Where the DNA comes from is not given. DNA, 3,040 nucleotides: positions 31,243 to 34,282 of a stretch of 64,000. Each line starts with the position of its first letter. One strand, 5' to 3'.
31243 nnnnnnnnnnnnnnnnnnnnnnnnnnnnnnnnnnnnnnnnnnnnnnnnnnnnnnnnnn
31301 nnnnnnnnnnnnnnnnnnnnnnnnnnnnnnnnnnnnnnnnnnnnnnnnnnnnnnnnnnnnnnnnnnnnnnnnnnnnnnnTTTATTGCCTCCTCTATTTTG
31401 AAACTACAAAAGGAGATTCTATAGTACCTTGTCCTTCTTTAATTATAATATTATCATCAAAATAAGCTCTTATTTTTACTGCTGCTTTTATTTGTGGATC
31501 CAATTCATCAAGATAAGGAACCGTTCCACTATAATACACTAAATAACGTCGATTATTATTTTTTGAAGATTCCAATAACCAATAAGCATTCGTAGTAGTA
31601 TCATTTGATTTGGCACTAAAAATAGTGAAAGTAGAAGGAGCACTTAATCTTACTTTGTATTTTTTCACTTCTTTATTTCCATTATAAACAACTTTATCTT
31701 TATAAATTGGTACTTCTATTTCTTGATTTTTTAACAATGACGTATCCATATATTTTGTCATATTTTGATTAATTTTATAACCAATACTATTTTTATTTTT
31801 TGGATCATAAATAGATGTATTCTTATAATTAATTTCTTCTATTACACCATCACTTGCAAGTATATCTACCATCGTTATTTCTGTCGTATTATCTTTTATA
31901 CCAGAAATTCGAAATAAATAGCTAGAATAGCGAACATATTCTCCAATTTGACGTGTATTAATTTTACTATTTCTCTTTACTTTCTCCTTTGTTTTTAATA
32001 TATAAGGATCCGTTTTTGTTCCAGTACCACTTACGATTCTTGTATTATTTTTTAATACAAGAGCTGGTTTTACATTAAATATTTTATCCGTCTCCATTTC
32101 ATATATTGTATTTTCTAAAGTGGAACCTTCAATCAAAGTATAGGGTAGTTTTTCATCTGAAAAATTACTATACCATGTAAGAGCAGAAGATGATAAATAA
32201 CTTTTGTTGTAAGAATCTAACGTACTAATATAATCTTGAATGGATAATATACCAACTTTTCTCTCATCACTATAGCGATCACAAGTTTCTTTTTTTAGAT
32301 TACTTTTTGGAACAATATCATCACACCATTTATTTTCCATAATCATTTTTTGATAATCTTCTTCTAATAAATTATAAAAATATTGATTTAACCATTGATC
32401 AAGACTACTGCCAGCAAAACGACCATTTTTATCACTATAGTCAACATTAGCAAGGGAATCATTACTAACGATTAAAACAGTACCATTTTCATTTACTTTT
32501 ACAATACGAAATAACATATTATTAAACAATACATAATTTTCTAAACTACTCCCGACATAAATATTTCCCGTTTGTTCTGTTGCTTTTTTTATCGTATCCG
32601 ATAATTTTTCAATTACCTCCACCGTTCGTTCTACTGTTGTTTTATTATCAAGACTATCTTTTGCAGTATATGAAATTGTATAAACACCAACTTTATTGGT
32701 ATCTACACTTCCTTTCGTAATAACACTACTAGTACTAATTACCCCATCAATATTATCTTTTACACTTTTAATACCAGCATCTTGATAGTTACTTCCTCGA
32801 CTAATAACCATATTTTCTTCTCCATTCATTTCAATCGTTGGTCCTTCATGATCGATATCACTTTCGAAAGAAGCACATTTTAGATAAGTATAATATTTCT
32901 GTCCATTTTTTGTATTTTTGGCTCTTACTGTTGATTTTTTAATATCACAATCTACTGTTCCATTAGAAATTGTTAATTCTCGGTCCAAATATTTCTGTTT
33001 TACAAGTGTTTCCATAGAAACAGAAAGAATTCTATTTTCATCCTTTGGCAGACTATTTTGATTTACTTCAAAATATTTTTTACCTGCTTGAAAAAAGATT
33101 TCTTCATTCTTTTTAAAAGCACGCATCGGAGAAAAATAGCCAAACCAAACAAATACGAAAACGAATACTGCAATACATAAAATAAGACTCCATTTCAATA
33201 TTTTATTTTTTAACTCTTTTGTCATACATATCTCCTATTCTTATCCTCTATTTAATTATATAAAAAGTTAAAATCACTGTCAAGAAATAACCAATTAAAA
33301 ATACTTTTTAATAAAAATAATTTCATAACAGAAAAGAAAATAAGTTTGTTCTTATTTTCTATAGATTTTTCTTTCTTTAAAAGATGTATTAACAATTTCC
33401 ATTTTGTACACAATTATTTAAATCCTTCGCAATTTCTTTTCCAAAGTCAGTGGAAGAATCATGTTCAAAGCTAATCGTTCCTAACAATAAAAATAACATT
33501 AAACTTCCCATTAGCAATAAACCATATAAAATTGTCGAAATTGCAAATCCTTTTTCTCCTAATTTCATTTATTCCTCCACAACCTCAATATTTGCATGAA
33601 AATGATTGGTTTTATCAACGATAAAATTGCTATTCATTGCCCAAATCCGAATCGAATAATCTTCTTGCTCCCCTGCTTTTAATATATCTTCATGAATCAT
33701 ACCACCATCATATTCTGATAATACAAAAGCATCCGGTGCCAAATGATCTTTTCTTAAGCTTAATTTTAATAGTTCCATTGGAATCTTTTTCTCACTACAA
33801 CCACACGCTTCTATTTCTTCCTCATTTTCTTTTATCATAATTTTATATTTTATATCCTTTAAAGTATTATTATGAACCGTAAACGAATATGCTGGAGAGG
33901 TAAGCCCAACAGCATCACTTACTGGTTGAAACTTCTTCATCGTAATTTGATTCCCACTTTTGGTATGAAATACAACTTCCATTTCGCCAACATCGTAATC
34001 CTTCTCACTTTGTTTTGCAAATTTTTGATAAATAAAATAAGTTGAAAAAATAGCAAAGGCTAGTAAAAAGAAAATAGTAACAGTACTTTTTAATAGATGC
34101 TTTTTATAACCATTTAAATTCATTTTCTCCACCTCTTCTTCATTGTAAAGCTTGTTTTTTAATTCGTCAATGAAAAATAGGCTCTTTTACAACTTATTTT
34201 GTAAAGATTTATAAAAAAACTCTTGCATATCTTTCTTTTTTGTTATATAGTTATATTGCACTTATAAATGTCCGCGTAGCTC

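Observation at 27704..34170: Secreted-protein locus built around a class B sortase-like enzyme, with no recognisable sorting-signal substrate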

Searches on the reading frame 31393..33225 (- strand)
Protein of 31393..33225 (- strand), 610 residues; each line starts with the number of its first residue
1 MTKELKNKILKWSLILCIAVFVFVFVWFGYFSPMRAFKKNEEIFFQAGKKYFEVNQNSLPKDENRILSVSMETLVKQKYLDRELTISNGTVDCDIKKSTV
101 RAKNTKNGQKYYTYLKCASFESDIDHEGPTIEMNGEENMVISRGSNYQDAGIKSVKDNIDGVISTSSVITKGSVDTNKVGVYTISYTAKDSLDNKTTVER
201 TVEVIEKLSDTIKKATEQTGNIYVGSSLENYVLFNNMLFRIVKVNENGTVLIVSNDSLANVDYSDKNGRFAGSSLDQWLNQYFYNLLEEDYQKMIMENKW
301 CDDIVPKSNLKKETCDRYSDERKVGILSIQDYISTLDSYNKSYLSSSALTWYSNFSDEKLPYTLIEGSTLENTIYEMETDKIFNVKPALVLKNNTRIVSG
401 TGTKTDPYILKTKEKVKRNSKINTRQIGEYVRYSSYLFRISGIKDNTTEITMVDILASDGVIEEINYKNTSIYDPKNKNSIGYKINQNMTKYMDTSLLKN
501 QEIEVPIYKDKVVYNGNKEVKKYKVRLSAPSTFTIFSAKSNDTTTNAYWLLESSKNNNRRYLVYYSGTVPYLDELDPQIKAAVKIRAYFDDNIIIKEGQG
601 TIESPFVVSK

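Call 3: search_protein_families(library=pfam, proteins=[window:31393-33225:-], max_evalue=1)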
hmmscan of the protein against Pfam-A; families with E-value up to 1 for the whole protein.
window:31393-33225:- (610 aa): 8 families
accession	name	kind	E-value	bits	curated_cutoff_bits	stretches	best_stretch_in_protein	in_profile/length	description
PF16403.11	Bact_surface_Ig-like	-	6.2e-20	71.5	27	1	131-204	1-71/71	Bacterial surface protein, Ig-like domain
PF19789.6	DUF6273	-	1.1e-05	25.8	23.5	1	247-331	1-92/172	Domain of unknown function (DUF6273)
PF12208.14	DUF3601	-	0.023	15.4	22.3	1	30-83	9-64/79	Domain of unknown function (DUF3601)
PF07523.18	Big_3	-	0.041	14.6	21.2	1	163-197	32-63/68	Bacterial Ig-like domain (group 3)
PF25553.1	BTB-POZ_ANK-like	-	0.045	13.6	27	1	148-205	21-78/246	BTB/POZ Ankyrin-like repeat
PF03352.18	Adenine_glyco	-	0.072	13.4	25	1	147-227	75-155/177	Methyladenine glycosylase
PF14715.11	FixP_N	-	0.23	11.6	24.9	1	3-32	13-42/48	N-terminal domain of cytochrome oxidase-cbb3, FixP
PF02368.24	Big_2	-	0.62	10.5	22.8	1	137-195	18-76/79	Bacterial Ig-like domain (group 2)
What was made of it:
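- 31393..33225 (-): 610-aa 'p600' protein. From the N-terminus: a TM helix, a type IV pilin-like globular head (about residues 41-119), an Ig-like domain (PF16403, formerly DUF5011), then DUF6273-type domains ending in G-x-G-T-x4-P-[YF]. Call 3 (Pfam).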

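Call 4: search_protein_families(library=ncbifam, proteins=[window:31393-33225:-], max_evalue=1)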
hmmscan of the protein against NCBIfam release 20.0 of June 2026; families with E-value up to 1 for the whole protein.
window:31393-33225:- (610 aa): 0 families

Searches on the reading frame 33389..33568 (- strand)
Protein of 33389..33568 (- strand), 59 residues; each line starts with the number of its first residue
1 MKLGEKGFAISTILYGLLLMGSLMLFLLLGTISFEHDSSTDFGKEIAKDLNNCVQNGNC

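Call 3: search_protein_families(library=pfam, proteins=[window:33389-33568:-], max_evalue=1)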
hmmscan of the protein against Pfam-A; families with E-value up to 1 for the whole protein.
window:33389-33568:- (59 aa): 0 families

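Call 4: search_protein_families(library=ncbifam, proteins=[window:33389-33568:-], max_evalue=1)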
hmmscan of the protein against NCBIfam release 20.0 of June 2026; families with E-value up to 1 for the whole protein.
window:33389-33568:- (59 aa): 0 families

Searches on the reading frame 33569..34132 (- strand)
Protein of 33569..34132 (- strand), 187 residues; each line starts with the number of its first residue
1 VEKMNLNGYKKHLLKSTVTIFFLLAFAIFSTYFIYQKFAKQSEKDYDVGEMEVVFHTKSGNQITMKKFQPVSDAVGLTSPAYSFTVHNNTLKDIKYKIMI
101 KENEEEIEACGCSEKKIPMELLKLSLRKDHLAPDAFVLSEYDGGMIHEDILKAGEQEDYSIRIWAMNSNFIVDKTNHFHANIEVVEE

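Call 3: search_protein_families(library=pfam, proteins=[window:33569-34132:-], max_evalue=1)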
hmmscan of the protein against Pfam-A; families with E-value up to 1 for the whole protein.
window:33569-34132:- (187 aa): 0 families

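Call 4: search_protein_families(library=ncbifam, proteins=[window:33569-34132:-], max_evalue=1)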
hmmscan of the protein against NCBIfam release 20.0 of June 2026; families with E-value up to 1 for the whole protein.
window:33569-34132:- (187 aa): 2 families
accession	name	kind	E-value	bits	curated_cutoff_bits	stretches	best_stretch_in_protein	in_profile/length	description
NF040904.1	PhrA_Strep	subfamily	0.0021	18.2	40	1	14-48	6-39/56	PhrA family quorum-sensing system peptide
NF033556.1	MerTP_fusion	equivalog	0.54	9.8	180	1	3-111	73-182/186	mercuric transport protein MerTP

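Call 57: find_homologous_proteins(query=window:33569-34123:-, max_evalue=0.01)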
Query window:33569-34123:- (184 aa): 9 proteins with E <= 0.01 among 41 candidates.
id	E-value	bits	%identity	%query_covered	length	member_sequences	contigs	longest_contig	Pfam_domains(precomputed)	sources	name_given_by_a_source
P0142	1.3e-117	408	100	100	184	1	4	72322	-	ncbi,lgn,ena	-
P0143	1.9e-73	264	65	100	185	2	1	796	-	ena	-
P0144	1.3e-71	258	64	97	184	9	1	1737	-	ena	-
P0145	1.2e-69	252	63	97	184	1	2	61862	-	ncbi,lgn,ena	-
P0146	5.5e-69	250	61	100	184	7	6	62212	-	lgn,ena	-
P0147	1.2e-66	242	60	100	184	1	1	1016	-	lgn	-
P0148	3.4e-65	237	59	97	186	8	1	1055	-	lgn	-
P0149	2.5e-64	234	58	100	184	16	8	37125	-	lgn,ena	-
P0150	1.8e-57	212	54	97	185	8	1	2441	-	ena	-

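Call 58: find_encoding_contigs(protein=P0145, flank=10000, max_places=2)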
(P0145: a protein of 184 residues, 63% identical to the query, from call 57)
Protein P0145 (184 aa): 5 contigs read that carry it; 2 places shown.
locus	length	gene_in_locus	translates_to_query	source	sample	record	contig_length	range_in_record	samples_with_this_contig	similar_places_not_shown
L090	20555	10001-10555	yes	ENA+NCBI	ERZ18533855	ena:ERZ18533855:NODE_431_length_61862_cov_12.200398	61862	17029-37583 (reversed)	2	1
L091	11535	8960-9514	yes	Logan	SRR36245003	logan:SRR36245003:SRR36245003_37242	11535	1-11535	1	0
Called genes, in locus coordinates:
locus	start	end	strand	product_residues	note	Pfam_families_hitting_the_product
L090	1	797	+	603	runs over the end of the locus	PF00501:AMP-binding, PF13193:AMP-binding_C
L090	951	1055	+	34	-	-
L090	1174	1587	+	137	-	PF00501:AMP-binding (weak)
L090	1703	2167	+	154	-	PF00501:AMP-binding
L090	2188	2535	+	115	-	PF00501:AMP-binding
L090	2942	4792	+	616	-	PF00512:HisKA, PF02518:HATPase_c, PF00072:Response_reg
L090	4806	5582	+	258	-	PF00072:Response_reg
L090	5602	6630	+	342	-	PF01370:Epimerase, PF13460:NAD_binding_10 (weak)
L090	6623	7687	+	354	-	-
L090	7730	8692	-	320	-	PF04471:Mrr_cat, PF13156:Mrr_cat_2 (weak)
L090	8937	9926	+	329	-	-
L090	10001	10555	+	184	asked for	-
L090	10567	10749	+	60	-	-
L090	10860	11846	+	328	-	PF03444:WHD_HrcA (weak), PF08220:HTH_DeoR (weak), PF08279:HTH_11 (weak), PF01628:HrcA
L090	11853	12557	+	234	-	PF06810:Phage_scaffold (weak), PF01025:GrpE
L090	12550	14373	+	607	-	PF00012:HSP70, PF06723:MreB_Mbl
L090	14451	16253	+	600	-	PF08439:Peptidase_M3_N, PF01432:Peptidase_M3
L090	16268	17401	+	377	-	PF00226:DnaJ, PF01556:DnaJ_C, PF00684:DnaJ_CXXCXGXG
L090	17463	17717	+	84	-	PF12636:DUF3781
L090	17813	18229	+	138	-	PF05105:Phage_holin_4_1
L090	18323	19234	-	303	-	PF11858:DUF3378, PF01351:RNase_HII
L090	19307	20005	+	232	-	PF02674:Colicin_V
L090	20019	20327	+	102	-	PF00085:Thioredoxin, PF13098:Thioredoxin_2 (weak)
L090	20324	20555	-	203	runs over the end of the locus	PF01205:Impact_N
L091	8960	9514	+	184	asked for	-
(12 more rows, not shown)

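Call 59: find_encoding_contigs(protein=P0146, flank=10000, max_places=2)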
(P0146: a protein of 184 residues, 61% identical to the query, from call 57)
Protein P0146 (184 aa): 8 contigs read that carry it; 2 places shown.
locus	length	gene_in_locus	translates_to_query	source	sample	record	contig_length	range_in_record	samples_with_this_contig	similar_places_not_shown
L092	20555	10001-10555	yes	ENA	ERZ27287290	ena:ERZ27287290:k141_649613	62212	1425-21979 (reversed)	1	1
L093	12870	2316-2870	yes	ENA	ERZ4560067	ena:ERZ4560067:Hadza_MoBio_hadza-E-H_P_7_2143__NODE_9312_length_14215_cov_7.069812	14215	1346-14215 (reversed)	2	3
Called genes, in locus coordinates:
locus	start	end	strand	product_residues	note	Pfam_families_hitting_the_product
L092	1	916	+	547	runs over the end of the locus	-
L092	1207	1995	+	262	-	-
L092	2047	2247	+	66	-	-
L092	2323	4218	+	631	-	PF00501:AMP-binding, PF03321:GH3, PF13193:AMP-binding_C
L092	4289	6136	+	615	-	PF00512:HisKA, PF02518:HATPase_c, PF00072:Response_reg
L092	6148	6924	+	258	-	PF00072:Response_reg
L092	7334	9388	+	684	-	-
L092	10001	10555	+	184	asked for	-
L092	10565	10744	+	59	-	-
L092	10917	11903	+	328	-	PF01726:LexA_DNA_bind (faint), PF03444:WHD_HrcA (weak), PF08220:HTH_DeoR (weak), PF08279:HTH_11 (weak), PF01628:HrcA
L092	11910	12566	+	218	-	PF01025:GrpE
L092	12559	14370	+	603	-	PF00012:HSP70, PF06723:MreB_Mbl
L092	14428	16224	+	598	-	PF08439:Peptidase_M3_N, PF01432:Peptidase_M3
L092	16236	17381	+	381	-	PF00226:DnaJ, PF01556:DnaJ_C, PF00684:DnaJ_CXXCXGXG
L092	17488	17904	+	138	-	-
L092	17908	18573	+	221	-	PF14622:Ribonucleas_3_3, PF00636:Ribonuclease_3, PF00035:dsrm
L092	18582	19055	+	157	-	-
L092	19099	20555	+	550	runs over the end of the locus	PF00753:Lactamase_B, PF12706:Lactamase_B_2 (weak), PF22505:RNase_J_b_CASP, PF07521:RMMBL (weak), PF17770:RNase_J_C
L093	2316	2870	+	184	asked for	-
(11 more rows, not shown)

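Call 60: find_encoding_contigs(protein=P0149, flank=10000, max_places=2)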
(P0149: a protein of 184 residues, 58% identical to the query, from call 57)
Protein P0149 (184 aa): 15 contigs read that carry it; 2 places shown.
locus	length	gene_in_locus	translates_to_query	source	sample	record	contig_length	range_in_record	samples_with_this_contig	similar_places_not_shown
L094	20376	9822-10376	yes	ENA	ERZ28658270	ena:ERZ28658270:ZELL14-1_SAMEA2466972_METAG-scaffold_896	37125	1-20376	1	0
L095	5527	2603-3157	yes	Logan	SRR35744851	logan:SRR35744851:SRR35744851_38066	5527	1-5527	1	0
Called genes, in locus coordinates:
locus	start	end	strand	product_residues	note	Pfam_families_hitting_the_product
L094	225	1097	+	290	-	PF04383:KilA-N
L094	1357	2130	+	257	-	-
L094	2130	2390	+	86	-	-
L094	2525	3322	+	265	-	PF00702:Hydrolase, PF08282:Hydrolase_3, PF13419:HAD_2 (faint), PF05116:S6PP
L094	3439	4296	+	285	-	-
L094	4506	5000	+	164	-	PF03167:UDG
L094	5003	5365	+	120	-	PF00462:Glutaredoxin (weak), PF03960:ArsC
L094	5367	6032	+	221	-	PF14622:Ribonucleas_3_3, PF00636:Ribonuclease_3, PF00035:dsrm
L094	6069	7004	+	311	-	PF04203:Sortase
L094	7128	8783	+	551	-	PF00753:Lactamase_B, PF12706:Lactamase_B_2 (weak), PF22505:RNase_J_b_CASP, PF07521:RMMBL (weak), PF17770:RNase_J_C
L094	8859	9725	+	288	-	-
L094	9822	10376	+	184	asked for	-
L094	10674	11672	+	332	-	PF01726:LexA_DNA_bind (weak), PF03444:WHD_HrcA (weak), PF08220:HTH_DeoR (weak), PF08279:HTH_11 (weak), PF01628:HrcA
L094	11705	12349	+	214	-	PF01025:GrpE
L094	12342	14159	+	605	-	PF00012:HSP70, PF06723:MreB_Mbl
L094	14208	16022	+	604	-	PF08439:Peptidase_M3_N, PF01432:Peptidase_M3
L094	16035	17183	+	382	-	PF00226:DnaJ, PF01556:DnaJ_C, PF00684:DnaJ_CXXCXGXG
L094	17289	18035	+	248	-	PF21982:RecX_HTH1 (faint), PF02631:RecX_HTH2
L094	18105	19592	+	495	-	PF04542:Sigma70_r2, PF04539:Sigma70_r3, PF04545:Sigma70_r4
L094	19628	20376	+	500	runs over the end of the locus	PF00140:Sigma70_r1_2, PF04542:Sigma70_r2, PF04539:Sigma70_r3, PF04545:Sigma70_r4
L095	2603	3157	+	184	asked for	-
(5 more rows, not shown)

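Call 65: search_protein_families(library=pfam, proteins=[L092:7334-9388:+, L090:10567-10749:+, L092:10565-10744:+, L094:6069-7004:+], max_evalue=1)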
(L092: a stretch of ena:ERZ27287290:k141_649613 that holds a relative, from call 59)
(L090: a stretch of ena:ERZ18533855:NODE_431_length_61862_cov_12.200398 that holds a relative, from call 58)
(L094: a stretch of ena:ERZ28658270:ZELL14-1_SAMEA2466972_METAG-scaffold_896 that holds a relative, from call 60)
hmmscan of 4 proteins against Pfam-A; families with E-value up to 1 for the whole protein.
L092:7334-9388:+ (684 aa): 1 family
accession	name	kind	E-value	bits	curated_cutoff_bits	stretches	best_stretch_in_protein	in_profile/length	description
PF19789.6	DUF6273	-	2.1e-11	44.4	23.5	2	280-413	20-172/172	Domain of unknown function (DUF6273)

L090:10567-10749:+ (60 aa): 0 families

L092:10565-10744:+ (59 aa): 1 family
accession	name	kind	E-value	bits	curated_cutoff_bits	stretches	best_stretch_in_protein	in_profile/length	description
PF13129.11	DUF3953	-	0.08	13.1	22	0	1-18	17-34/41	Protein of unknown function (DUF3953)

L094:6069-7004:+ (311 aa): 3 families
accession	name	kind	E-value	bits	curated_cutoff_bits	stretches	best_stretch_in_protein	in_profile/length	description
PF04203.18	Sortase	-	1.8e-16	60.5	26.6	1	145-307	2-124/125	Sortase domain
PF09716.15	ETRAMP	-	0.022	15.2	29.1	1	66-124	5-50/81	Malarial early transcribed membrane protein (ETRAMP)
PF06367.22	Drf_FH3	-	0.13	12.5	27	0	41-82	17-54/193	Diaphanous FH3 Domain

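Call 66: search_protein_families(library=ncbifam, proteins=[L092:7334-9388:+, L090:10567-10749:+, L092:10565-10744:+, L094:6069-7004:+], max_evalue=1)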
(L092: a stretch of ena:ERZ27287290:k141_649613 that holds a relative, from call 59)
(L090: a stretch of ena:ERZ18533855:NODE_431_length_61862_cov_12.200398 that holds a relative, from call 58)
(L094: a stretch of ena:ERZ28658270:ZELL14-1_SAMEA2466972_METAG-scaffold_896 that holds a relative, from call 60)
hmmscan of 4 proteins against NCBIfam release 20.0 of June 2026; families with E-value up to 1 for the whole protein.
L092:7334-9388:+ (684 aa): 1 family
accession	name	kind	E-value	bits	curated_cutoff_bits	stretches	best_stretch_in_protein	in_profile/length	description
NF003425.0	PRK04897.1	equivalog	0.27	10.4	355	1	7-65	3-64/298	zinc metalloprotease HtpX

L090:10567-10749:+ (60 aa): 2 families
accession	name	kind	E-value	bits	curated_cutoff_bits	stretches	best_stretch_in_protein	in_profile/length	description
NF033175.1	fuso_auto_Nterm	subfamily_domain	0.035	14.2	55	1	24-56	23-56/120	autotransporter-associated N-terminal domain-containing protein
NF008281.1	PRK11059.1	equivalog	0.079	11.2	663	1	15-57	9-50/633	RNase E specificity factor CsrD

L092:10565-10744:+ (59 aa): 2 families
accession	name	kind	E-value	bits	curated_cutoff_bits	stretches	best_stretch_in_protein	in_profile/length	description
NF007660.0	PRK10332.1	equivalog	0.028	14.9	86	1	2-32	5-34/107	prepilin-type N-terminal cleavage/methylation domain-containing protein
NF041013.1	T4P_ComGE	equivalog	0.36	11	49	1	3-34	1-32/83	competence type IV pilus minor pilin ComGE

L094:6069-7004:+ (311 aa): 5 families
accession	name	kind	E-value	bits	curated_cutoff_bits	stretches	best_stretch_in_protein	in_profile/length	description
TIGR03064.1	sortase_srtB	equivalog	5.8e-52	176.3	153.75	1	91-303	30-235/235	class B sortase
NF040525.1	SrtB_LPKTxSAVK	exception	3.4e-21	75.4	200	1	88-296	17-226/261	class B sortase, LPKTxAVK-specific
NF033747.1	class_E_sortase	subfamily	9e-05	22.4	160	1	126-307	63-205/211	class E sortase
TIGR01495.1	ETRAMP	paralog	0.032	14.2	32.75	1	65-101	4-36/85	ETRAMP family protein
NF058671.1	sortase_SrtD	exception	0.044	13.5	140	1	104-241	27-143/187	class D sortase, LPxTATN-specific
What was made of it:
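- On Class B sortase (TIGR03064 / Pfam PF04203 / MEROPS C60B): A relative's canonical SrtB scores 176 bits (call 66).
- On Prepilin-type N-terminal cleavage/methylation proteins (PF07963 / TIGR02532) for the 59-aa peptide: Orthologs give E 0.028 to a prepilin model (call 66).
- The rest of this genome may encode a canonical sortase; a relative has one (L094, call 66).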

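Call 95: search_solved_structures(query=A7, max_evalue=10)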
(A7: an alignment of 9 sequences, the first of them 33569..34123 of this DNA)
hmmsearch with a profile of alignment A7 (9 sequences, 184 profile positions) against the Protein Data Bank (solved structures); distinct sequences matched with E-value up to 10: 9.
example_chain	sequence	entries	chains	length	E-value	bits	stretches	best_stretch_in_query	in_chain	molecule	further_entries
6w8u_A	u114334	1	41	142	0.042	16.8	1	11-61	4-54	pilin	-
6j4i_A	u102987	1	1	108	0.36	13.7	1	80-130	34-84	Small ubiquitin-related modifier 1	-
2uyz_B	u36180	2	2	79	1.2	12.1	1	83-129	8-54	SMALL UBIQUITIN-RELATED MODIFIER 1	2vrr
9qtg_B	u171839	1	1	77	1.2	12.1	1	83-129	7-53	Small ubiquitin-related modifier 1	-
1tgz_B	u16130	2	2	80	1.2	12.1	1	83-129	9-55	Ubiquitin-like protein SMT3C | Small ubiquitin-related modifier 1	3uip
1z5s_B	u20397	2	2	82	1.2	12.1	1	83-129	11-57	Ubiquitin-like protein SMT3C | Small ubiquitin-related modifier 1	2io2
5elj_B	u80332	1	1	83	1.2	12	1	83-129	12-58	Small ubiquitin-related modifier 1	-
2g4d_B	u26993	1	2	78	1.2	12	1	83-129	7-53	Small ubiquitin-related modifier 1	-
2bf8_B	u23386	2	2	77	1.2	12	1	84-129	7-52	UBIQUITIN-LIKE PROTEIN SMT3C | Small ubiquitin-related modifier 1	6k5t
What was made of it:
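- On TasA/camelysin (Peptidase_M73) for the 184-aa protein: The profile search against solved structures finds no TasA (call 95).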

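Call 96: search_protein_families(library=pfam, alignment_id=A7, max_evalue=10)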
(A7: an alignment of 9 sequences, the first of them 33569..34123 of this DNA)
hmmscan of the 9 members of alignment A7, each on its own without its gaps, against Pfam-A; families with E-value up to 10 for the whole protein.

A. member 1, window:33569-34123:- (184 aa): 0 families

B. families by the number of members that match (of 9 scanned): 11 families
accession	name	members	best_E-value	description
PF10342.15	Kre9_KNH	3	0.0031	Kre9/KNH-like N-terminal Ig-like domain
PF12911.12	OppC_N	2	0.12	N-terminal TM domain of oligopeptide transport permease C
PF11614.14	FixG_C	1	0.0071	IG-like fold at C-terminal of FixG, putative oxidoreductase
PF01252.23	Peptidase_A8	1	0.027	Signal peptidase (SPase) II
PF14186.12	Aida_C2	1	0.038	Axin interactor dorsalisation-associated protein, C-terminal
PF11477.14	PM0188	1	0.049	Sialyltransferase PMO188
PF08343.15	RNR_N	1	0.068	Ribonucleotide reductase N-terminal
PF16732.10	ComP_DUS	1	0.068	Type IV minor pilin ComP, DNA uptake sequence receptor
PF16112.10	DUF4830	1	0.079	Domain of unknown function (DUF4830)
PF00635.32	Motile_Sperm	1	0.085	MSP (Major sperm protein) domain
PF13800.11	Sigma_reg_N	1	0.13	Sigma factor regulator N-terminal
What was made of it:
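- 33569..34123 (-): 184-aa protein with an N-terminal TM segment. A beta-sandwich fold is only inferred from weak Ig-like Pfam hints. It belongs to a conserved two-gene pair that is unrelated to the sortase module. Calls 3, 4, 95 and 96: no TasA/Peptidase_M73 match; the best solved-structure hit is an archaeal pilin at E 0.042.
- Tried and rejected: No support (calls 95, 96).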
